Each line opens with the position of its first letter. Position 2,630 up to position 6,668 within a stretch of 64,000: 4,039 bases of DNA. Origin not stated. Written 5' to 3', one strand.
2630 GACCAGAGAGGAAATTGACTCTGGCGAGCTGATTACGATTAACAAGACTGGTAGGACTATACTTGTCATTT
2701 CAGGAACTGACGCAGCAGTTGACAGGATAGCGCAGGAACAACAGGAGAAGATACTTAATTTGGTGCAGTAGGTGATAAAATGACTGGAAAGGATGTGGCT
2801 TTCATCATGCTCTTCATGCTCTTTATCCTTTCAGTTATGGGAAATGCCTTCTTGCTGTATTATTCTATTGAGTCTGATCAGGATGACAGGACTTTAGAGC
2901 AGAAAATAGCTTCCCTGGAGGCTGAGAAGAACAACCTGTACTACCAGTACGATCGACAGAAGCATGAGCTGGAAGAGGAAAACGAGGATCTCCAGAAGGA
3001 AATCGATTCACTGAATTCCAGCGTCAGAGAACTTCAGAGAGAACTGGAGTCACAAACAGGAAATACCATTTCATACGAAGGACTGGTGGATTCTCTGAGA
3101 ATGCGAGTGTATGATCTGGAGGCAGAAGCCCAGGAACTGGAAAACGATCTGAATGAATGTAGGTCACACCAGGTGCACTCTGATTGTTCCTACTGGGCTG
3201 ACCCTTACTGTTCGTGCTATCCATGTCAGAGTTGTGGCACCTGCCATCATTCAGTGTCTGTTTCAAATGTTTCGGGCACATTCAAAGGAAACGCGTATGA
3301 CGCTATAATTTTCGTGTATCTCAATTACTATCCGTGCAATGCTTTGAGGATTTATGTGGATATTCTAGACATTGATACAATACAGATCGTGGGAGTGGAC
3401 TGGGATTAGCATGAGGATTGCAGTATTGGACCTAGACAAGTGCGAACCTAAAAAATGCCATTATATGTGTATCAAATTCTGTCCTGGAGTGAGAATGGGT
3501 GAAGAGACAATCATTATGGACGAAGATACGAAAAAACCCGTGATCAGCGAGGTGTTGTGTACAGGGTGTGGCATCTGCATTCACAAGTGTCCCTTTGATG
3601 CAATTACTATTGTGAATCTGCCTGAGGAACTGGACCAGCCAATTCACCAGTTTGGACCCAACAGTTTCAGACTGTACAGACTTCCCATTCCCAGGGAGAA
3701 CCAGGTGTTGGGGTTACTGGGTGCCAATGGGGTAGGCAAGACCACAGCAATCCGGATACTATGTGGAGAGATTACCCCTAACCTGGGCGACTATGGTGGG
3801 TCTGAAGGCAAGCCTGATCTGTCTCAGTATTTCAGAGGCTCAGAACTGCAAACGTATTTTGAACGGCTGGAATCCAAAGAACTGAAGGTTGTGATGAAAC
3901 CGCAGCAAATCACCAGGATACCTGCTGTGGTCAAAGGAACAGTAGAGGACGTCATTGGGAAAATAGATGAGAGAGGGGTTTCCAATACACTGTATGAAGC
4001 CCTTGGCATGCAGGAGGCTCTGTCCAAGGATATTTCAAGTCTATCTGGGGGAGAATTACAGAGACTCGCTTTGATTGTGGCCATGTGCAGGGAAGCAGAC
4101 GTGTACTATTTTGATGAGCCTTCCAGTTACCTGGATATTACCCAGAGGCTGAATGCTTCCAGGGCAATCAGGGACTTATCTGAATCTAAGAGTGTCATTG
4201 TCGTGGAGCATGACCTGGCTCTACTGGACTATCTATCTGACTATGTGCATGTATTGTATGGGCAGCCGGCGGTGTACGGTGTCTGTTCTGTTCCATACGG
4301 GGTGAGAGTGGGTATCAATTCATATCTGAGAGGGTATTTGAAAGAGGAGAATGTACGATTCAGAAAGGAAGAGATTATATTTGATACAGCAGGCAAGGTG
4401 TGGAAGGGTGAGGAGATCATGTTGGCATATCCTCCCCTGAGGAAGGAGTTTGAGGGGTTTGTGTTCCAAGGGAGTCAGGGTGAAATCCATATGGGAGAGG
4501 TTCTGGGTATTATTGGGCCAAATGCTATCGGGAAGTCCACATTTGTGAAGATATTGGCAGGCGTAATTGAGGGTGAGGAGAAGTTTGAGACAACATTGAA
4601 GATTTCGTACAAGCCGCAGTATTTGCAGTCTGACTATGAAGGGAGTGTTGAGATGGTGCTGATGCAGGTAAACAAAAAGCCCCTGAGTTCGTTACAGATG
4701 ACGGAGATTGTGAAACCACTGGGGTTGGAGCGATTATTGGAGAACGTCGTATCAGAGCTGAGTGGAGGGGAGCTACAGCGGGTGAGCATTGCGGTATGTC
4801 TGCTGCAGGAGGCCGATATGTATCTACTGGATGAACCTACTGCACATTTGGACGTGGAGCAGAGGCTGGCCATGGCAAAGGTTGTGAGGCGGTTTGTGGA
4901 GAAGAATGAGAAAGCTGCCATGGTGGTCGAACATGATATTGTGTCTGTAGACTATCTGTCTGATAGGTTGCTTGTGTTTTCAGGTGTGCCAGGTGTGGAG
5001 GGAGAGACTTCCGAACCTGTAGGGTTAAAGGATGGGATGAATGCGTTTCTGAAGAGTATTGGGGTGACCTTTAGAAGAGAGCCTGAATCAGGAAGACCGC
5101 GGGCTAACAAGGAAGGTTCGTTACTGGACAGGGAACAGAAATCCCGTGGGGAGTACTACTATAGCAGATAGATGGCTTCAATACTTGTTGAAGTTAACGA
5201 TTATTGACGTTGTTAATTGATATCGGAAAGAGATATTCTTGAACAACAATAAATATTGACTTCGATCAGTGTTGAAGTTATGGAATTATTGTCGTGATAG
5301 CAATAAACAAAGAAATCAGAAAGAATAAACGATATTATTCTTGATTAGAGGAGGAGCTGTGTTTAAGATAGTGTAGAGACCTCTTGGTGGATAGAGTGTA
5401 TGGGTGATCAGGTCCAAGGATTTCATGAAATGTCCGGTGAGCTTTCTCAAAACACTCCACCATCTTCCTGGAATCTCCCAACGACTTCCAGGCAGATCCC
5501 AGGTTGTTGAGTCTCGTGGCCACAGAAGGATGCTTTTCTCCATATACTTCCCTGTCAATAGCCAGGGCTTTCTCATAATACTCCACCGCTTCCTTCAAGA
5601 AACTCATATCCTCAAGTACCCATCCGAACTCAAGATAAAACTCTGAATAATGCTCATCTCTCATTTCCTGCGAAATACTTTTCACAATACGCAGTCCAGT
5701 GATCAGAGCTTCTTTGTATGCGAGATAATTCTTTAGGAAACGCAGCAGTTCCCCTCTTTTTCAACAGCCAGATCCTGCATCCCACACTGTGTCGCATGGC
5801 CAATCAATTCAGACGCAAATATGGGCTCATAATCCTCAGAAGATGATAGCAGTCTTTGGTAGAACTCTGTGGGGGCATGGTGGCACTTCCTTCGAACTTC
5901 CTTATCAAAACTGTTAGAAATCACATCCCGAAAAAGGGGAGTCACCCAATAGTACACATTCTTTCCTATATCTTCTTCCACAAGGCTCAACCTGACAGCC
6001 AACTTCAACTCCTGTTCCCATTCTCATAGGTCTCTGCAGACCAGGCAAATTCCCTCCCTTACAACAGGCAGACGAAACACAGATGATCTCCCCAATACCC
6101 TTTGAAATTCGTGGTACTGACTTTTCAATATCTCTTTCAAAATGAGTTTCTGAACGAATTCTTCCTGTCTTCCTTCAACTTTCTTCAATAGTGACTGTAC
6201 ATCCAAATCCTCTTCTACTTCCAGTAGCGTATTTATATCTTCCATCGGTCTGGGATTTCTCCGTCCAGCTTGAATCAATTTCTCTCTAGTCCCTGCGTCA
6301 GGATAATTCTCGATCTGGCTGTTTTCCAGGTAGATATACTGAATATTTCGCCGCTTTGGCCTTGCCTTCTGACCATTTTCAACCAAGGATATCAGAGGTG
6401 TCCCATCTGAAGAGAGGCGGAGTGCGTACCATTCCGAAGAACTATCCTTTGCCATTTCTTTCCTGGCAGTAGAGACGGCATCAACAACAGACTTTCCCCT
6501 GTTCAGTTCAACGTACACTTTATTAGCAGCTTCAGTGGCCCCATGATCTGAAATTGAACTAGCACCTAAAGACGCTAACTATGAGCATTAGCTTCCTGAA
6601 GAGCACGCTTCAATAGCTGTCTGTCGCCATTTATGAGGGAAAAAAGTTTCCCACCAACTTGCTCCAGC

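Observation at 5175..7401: Two copies of a ~110-bp module built from paired palindromic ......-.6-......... sites flank a degraded gene (MITE-like element or paired operator)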

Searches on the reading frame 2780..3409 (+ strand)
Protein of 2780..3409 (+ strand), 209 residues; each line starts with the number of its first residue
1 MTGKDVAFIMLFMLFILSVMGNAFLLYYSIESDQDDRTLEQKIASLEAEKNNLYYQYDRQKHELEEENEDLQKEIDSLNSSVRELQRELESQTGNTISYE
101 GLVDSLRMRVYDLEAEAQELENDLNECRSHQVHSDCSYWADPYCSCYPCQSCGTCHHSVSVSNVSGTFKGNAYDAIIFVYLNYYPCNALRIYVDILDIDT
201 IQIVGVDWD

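Call 12: search_protein_families(library=pfam, proteins=[window:2780-3409:+], max_evalue=0.01)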
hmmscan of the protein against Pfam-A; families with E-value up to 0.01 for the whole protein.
window:2780-3409:+ (209 aa): 8 families
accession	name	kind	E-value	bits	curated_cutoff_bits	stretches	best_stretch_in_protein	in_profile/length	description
PF04108.17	ATG17_like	-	0.00033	20.7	43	1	45-128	113-193/355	Autophagy protein ATG17-like domain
PF11932.13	DUF3450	-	0.0021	17.8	32.6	1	37-98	22-83/241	Protein of unknown function (DUF3450)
PF16146.10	DUF4854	-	0.0026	18.6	28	1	44-94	28-79/102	Domain of unknown function (DUF4854)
PF25764.1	KIF21A_4th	-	0.0026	17.9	33.1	1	43-127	44-123/183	KIF21A-like domain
PF14992.11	TMCO5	-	0.0046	16.7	32.2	1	34-124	37-132/280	TMCO5 family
PF06009.19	Laminin_II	-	0.0049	17.3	33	1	62-134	13-85/138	Laminin Domain II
PF04977.20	DivIC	-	0.0049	17.1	28.9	0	54-86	19-51/80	Septum formation initiator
PF12795.12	MscS_porin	-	0.0087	16.1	34.4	0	56-131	139-214/238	Mechanosensitive ion channel porin domain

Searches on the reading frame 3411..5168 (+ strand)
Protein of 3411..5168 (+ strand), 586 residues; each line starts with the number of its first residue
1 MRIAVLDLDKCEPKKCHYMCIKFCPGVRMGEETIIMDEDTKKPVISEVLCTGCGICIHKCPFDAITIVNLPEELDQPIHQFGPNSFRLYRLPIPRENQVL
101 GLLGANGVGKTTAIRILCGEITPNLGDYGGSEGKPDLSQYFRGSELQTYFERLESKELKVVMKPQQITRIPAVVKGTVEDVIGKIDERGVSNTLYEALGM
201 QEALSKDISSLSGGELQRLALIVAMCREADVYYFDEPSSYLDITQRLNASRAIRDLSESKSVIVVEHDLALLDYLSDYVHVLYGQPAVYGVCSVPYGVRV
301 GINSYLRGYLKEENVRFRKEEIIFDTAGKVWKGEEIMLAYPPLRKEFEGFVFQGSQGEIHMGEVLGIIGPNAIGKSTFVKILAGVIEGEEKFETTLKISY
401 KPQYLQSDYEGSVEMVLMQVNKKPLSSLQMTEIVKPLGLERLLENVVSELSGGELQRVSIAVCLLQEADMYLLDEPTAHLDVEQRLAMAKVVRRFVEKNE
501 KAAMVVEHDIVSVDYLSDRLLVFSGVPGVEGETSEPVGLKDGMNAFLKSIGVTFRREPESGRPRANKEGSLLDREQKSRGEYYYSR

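Call 11: find_encoding_contigs(protein=window:3411-5168:+, flank=10000, max_places=10)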
Protein window:3411-5168:+ (586 aa): 2 contigs read that carry it; 1 place shown.
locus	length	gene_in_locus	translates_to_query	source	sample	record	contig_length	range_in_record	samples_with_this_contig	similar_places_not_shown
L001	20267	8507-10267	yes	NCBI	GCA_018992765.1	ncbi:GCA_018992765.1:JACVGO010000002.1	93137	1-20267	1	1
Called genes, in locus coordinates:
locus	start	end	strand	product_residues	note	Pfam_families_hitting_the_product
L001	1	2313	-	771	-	PF05124:S_layer_C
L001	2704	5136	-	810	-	PF05124:S_layer_C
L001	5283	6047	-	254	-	PF27325:MJ0538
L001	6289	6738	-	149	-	PF00383:dCMP_cyt_deam_1, PF14437:MafB19-deam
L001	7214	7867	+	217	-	-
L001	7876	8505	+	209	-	-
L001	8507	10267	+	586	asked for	PF04068:Fer4_RLI, PF00037:Fer4 (weak), PF02463:SMC_N (faint), PF00005:ABC_tran, PF13304:AAA_21 (faint), PF00005:ABC_tran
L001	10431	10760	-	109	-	PF24885:TPR_NPHP3 (weak), PF07719:TPR_2 (faint), PF13181:TPR_8 (faint), PF13424:TPR_12, PF00515:TPR_1 (faint), PF13374:TPR_10 (weak)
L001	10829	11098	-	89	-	-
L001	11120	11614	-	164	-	-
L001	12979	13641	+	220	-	PF00455:DeoRC (weak), PF06026:Rib_5-P_isom_A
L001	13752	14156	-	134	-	-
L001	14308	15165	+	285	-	PF23355:IFT52_GIFT (faint), PF27016:TCAF_N (faint), PF14258:DUF4350 (weak)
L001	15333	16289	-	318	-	PF13421:Band_7_1, PF01145:Band_7, PF17032:Zn_ribbon_15 (faint), PF12773:DZR, PF13240:Zn_Ribbon_1, PF24460:DUF7575 (faint), PF13240:Zn_Ribbon_1, PF13248:Zn_ribbon_3 (weak), +1 more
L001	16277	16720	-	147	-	-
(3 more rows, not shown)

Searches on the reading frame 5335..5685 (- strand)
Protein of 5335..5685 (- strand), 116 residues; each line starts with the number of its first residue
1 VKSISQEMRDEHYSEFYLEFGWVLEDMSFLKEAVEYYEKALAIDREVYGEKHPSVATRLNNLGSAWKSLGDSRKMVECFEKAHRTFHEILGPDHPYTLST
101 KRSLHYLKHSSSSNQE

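Call 12: search_protein_families(library=pfam, proteins=[window:5335-5685:-], max_evalue=0.01)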
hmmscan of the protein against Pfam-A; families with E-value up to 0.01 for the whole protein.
window:5335-5685:- (116 aa): 7 families
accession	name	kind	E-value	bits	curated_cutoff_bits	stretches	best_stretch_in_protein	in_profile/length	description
PF13424.12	TPR_12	-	1.5e-15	57.5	30.1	2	23-72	12-61/77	Tetratricopeptide repeat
PF13374.12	TPR_10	-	6.8e-14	51.8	27.5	2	55-96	1-42/42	Tetratricopeptide repeat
PF13181.12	TPR_8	-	1.3e-08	34.8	25.7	1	15-46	2-33/34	Tetratricopeptide repeat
PF24885.1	TPR_NPHP3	-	5.8e-07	29.6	100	1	7-100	92-185/239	Nephrocystin-3 TPR domain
PF00515.34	TPR_1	-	1.4e-06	28.3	27.8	1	31-45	18-32/34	Tetratricopeptide repeat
PF07719.23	TPR_2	-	8.8e-06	25.9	27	1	16-45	3-32/34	Tetratricopeptide repeat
PF13176.12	TPR_7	-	0.0017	18.7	27.9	0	31-45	16-30/36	Tetratricopeptide repeat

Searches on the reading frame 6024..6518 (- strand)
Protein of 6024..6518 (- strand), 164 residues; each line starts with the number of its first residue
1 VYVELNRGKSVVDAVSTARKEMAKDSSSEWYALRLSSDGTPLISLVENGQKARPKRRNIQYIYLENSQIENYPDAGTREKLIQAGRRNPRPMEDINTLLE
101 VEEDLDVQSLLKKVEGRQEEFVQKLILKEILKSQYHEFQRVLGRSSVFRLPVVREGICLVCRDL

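Call 12: search_protein_families(library=pfam, proteins=[window:6024-6518:-], max_evalue=0.01)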
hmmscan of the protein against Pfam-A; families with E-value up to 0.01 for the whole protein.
window:6024-6518:- (164 aa): 0 families

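Call 112: find_homologous_proteins(query=window:6024-6518:-, max_evalue=0.00001)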
Query window:6024-6518:- (164 aa): 1 proteins with E <= 0.00001 among 46 candidates.
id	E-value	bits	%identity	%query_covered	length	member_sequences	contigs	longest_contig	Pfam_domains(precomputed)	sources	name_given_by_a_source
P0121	1.5e-86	306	100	87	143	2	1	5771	-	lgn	-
